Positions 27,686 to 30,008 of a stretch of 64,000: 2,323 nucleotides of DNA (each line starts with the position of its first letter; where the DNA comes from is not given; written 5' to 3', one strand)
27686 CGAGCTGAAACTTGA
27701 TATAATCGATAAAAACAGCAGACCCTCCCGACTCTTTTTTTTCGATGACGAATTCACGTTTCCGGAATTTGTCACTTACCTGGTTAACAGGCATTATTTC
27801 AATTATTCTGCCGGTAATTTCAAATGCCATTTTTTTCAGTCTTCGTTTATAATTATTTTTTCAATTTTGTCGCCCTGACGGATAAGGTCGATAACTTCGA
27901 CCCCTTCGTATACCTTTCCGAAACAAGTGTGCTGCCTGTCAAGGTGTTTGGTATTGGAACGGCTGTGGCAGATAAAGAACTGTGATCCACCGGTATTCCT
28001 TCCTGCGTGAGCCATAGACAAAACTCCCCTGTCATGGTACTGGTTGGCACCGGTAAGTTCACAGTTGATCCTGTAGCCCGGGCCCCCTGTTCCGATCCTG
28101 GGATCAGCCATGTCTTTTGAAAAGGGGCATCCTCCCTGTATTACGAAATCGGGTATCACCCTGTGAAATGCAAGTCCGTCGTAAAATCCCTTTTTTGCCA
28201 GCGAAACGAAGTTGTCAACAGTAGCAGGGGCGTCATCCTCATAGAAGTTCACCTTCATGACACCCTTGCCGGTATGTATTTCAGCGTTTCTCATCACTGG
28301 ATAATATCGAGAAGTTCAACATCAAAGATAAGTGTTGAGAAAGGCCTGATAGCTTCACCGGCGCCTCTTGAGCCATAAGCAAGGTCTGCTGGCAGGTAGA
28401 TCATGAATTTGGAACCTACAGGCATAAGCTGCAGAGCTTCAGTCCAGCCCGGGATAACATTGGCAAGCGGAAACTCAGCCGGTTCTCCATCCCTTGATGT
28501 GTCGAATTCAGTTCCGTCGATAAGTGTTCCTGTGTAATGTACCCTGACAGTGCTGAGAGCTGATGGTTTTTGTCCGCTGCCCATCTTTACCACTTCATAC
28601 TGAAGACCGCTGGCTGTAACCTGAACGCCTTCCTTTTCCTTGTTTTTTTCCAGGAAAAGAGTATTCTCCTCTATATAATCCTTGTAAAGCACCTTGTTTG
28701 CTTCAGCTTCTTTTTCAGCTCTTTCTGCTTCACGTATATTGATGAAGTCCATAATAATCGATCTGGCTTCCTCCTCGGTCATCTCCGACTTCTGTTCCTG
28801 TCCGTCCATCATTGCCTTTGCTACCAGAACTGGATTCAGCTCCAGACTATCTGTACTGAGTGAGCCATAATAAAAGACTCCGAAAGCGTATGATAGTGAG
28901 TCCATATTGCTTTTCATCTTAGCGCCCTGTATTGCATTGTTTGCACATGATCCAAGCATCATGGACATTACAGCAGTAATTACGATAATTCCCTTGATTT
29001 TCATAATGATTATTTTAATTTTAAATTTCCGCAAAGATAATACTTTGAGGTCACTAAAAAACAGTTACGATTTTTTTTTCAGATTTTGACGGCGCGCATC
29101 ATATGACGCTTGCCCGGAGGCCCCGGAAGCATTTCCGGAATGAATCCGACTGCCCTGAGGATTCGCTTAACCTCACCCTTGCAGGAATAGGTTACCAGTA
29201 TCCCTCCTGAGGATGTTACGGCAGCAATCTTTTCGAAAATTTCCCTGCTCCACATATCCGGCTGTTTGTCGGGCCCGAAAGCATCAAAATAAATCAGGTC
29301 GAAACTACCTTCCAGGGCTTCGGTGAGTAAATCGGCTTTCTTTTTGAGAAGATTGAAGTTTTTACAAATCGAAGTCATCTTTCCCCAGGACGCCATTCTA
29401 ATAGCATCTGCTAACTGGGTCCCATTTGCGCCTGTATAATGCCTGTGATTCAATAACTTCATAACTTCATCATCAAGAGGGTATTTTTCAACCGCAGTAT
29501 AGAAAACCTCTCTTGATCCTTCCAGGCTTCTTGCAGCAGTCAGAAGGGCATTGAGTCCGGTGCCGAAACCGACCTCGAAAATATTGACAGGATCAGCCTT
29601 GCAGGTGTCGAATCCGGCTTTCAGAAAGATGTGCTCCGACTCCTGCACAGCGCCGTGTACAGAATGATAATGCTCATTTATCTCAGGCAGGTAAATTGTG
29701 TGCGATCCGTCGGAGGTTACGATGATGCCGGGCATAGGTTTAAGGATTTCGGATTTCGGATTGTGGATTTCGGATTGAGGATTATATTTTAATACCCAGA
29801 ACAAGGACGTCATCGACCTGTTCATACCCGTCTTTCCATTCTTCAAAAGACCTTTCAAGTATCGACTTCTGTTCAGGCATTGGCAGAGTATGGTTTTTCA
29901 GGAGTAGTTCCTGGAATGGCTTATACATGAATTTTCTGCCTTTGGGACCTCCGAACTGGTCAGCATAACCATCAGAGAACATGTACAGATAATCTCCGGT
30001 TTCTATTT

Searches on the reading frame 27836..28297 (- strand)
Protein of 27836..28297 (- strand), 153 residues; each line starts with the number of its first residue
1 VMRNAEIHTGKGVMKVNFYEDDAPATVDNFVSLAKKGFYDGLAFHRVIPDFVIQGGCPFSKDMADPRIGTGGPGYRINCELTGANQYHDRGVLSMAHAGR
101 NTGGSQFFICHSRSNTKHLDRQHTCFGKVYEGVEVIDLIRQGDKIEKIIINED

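Call 60: search_protein_families(library=pfam, proteins=[window:27836-28297:-], max_evalue=0.00001)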
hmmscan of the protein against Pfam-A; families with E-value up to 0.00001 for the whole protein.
window:27836-28297:- (153 aa): 1 family
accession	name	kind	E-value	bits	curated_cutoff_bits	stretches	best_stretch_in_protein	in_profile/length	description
PF00160.26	Pro_isomerase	-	3.6e-41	141.5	21.7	1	6-144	3-142/159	Cyclophilin type peptidyl-prolyl cis-trans isomerase/CLD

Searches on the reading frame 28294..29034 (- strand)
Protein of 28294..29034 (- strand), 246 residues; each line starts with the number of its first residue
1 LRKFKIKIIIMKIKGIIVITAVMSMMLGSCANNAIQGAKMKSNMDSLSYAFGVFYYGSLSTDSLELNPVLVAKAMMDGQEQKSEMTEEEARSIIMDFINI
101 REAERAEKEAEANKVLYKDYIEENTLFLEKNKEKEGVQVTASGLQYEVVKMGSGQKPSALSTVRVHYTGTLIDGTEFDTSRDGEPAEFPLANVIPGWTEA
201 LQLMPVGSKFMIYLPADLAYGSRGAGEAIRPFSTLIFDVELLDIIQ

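Call 60: search_protein_families(library=pfam, proteins=[window:28294-29034:-], max_evalue=0.00001)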
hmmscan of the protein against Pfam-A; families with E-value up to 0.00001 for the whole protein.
window:28294-29034:- (246 aa): 2 families
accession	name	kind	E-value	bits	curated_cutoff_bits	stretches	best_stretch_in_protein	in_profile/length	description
PF00254.34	FKBP_C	-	4.7e-27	94.6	21.1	1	155-242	3-94/94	FKBP-type peptidyl-prolyl cis-trans isomerase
PF01346.23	FKBP_N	-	3.8e-19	69.8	22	1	45-148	2-97/97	Domain amino terminal to FKBP-type peptidyl-prolyl isomerase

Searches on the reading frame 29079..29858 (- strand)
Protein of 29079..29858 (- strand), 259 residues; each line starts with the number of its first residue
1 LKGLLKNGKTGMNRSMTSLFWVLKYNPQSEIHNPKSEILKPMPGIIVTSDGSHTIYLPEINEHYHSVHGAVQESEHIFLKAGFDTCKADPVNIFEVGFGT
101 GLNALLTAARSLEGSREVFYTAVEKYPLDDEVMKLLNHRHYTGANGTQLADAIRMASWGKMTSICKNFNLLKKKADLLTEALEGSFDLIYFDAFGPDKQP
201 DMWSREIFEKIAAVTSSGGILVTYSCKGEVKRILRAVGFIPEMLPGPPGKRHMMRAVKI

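Call 60: search_protein_families(library=pfam, proteins=[window:29079-29858:-], max_evalue=0.00001)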
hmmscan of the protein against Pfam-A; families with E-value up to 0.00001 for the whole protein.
window:29079-29858:- (259 aa): 1 family
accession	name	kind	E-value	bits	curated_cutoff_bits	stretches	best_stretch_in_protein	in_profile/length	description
PF05430.17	Methyltransf_30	-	1.1e-19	70.9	22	1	175-258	40-123/124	S-adenosyl-L-methionine-dependent methyltransferase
